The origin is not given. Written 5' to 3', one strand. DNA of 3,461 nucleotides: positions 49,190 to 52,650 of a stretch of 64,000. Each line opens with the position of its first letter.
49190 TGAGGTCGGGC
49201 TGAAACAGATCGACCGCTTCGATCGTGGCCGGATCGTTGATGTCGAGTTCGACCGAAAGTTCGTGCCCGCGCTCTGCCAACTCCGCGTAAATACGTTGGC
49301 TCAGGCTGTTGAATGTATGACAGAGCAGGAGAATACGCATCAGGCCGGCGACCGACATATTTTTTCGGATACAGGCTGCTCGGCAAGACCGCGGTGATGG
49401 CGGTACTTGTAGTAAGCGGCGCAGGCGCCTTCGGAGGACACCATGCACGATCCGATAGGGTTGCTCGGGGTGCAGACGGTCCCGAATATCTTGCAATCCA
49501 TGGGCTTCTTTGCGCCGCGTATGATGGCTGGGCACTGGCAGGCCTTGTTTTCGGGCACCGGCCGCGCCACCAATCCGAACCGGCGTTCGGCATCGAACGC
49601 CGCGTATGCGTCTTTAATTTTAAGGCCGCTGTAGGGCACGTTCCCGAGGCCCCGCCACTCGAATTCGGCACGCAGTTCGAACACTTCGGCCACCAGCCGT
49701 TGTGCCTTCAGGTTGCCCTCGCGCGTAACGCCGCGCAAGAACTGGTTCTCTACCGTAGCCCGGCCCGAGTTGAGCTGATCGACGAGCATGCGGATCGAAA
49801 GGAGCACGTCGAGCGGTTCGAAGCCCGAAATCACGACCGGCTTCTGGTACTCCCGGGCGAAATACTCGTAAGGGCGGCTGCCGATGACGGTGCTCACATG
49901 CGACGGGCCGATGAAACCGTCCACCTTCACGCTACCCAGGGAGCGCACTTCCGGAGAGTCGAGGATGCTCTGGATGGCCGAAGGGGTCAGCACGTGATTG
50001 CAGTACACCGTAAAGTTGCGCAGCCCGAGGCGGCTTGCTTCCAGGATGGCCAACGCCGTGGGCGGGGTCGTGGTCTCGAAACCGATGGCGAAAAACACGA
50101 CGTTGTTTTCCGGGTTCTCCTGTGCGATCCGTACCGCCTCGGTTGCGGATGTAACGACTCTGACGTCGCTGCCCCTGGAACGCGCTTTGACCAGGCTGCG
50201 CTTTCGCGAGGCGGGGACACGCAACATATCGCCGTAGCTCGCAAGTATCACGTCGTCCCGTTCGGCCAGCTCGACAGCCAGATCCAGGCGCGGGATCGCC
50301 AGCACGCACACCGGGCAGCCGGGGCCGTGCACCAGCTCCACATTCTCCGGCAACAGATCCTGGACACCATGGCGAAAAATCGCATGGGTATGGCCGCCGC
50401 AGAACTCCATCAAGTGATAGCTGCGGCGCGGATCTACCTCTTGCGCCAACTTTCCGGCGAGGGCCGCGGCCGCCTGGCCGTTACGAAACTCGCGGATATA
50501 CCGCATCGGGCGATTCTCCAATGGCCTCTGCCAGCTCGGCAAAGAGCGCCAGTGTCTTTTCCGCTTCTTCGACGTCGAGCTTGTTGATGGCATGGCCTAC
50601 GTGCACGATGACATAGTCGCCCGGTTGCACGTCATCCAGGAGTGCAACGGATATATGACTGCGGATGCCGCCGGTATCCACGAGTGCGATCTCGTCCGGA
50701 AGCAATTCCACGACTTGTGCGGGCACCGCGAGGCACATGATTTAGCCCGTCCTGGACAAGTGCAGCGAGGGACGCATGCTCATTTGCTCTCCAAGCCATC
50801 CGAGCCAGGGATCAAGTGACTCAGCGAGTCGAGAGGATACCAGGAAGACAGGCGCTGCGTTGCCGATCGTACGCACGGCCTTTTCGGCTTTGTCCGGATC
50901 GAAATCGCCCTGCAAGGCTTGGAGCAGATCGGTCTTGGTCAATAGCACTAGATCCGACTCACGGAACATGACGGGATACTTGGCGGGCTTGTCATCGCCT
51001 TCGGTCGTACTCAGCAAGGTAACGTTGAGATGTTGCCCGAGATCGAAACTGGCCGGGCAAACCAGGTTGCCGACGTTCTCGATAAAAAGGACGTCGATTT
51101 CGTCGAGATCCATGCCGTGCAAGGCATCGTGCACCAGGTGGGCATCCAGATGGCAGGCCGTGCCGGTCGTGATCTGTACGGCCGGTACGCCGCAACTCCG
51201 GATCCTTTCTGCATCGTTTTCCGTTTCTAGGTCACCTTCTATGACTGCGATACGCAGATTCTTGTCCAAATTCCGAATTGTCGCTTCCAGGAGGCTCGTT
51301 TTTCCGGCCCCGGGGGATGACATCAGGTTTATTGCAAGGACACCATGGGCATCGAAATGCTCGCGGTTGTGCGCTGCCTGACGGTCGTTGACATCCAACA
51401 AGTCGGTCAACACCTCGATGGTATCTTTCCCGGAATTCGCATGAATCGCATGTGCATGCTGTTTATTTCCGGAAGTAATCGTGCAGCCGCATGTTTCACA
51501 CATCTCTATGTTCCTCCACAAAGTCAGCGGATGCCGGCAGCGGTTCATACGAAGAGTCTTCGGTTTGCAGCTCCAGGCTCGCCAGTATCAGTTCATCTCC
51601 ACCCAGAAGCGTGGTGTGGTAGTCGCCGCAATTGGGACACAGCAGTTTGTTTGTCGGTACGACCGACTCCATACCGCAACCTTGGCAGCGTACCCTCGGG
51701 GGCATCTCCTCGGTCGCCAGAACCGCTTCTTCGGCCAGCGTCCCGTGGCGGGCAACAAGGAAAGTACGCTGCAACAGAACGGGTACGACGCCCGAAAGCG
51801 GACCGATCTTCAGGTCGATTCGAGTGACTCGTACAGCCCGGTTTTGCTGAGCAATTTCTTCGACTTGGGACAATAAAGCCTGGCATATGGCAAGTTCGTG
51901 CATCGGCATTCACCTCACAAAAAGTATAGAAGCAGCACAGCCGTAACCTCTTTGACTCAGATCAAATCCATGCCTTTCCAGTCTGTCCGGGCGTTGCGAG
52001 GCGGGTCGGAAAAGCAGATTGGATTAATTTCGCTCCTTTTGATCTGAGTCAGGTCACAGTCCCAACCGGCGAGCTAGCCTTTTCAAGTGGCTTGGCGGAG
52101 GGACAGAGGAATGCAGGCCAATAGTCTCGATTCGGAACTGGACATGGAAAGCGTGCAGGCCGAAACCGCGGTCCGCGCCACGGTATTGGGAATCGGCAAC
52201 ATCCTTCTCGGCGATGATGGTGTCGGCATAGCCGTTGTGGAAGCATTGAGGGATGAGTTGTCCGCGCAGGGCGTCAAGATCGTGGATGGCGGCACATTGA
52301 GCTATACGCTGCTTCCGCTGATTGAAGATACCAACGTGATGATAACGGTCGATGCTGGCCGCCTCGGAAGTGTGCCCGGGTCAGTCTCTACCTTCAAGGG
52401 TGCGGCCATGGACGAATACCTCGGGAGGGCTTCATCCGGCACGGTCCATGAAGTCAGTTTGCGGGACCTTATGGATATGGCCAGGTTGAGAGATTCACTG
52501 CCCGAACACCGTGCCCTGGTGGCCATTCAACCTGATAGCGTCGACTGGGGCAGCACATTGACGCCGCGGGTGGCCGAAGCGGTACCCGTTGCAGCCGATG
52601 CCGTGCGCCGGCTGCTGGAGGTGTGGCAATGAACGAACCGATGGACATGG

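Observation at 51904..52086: Perfect 14-15 nt inverted repeat pair spaced about 70 nt apart in the hypA / hoxM divergent promoter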

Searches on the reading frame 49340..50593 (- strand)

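Call 7: search_protein_families(library=pfam, proteins=[window:49340-50593:-])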
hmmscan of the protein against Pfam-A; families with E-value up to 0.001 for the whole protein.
window:49340-50593:- (417 aa): 1 family
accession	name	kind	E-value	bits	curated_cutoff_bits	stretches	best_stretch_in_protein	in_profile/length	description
PF01924.21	HypD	-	5.3e-150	499.8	25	1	42-398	3-351/351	Hydrogenase formation hypA family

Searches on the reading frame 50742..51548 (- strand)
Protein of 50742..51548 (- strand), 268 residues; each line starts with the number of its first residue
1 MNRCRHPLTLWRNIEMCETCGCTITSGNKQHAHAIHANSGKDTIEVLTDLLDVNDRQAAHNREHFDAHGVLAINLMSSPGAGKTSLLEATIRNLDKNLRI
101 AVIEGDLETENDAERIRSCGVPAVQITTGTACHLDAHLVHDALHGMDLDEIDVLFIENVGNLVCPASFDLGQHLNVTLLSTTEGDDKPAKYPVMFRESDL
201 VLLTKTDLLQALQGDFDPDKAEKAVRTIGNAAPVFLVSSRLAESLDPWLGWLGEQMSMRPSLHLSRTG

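Call 7: search_protein_families(library=pfam, proteins=[window:50742-51548:-])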
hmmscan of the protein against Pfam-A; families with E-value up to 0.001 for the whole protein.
window:50742-51548:- (268 aa): 1 family
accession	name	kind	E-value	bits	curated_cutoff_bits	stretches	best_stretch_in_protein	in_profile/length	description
PF02492.25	cobW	-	1.1e-22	80.9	20.7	1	73-234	3-178/180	CobW/HypB/UreG, nucleotide-binding domain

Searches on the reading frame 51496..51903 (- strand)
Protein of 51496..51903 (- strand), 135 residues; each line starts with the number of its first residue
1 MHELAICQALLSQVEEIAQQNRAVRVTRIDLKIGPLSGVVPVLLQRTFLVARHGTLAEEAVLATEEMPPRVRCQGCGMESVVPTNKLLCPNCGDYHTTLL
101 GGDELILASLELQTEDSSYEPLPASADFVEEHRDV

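Call 64: search_protein_families(library=ncbifam, proteins=[window:51496-51903:-], max_evalue=0.001)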
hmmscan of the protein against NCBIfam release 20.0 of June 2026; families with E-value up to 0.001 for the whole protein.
window:51496-51903:- (135 aa): 6 families
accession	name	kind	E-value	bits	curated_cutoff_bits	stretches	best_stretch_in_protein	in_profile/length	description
TIGR00100.1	hypA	equivalog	6.9e-25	87.4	88.1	1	1-114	1-115/116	hydrogenase maturation nickel metallochaperone HypA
NF001976.0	PRK00762.1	equivalog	2.9e-20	72.3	146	1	1-116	1-122/124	hydrogenase maturation nickel metallochaperone HypA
NF009046.0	PRK12380.1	subfamily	6.7e-14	52.2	113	1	1-112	1-112/113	hydrogenase/urease nickel incorporation protein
NF001839.0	PRK00564.1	equivalog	1.3e-13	51.2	112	1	1-114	1-116/117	hydrogenase/urease nickel incorporation protein HypA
NF002979.0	PRK03681.1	subfamily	1.4e-13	51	121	1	1-114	1-115/116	hydrogenase/urease nickel incorporation protein HypA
NF003008.0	PRK03824.1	equivalog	9.3e-08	32.1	125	1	1-79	1-79/135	hydrogenase nickel incorporation protein HypA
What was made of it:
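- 51496..51903 (-): hypA (135 aa), the first gene of the minus-strand hyp operon. NCBIfam TIGR00100 hypA, E = 6.9e-25 (call 64).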

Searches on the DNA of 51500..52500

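Call 62: search_rna_families(source=window, start=51500, end=52500, threshold=evalue, max_evalue=1)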
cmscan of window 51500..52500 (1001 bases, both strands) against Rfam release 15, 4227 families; matches with E-value up to 1: 0.
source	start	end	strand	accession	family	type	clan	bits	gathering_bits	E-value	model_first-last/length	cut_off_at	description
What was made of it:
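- On Cis-regulatory RNA stem: There is no Rfam match (call 62).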

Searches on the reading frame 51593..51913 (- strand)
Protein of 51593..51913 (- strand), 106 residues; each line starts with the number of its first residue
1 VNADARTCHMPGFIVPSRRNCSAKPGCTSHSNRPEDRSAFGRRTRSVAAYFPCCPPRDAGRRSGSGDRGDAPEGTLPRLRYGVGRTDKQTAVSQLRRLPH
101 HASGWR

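Call 7: search_protein_families(library=pfam, proteins=[window:51593-51913:-])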
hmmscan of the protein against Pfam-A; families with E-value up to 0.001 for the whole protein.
window:51593-51913:- (106 aa): 0 families
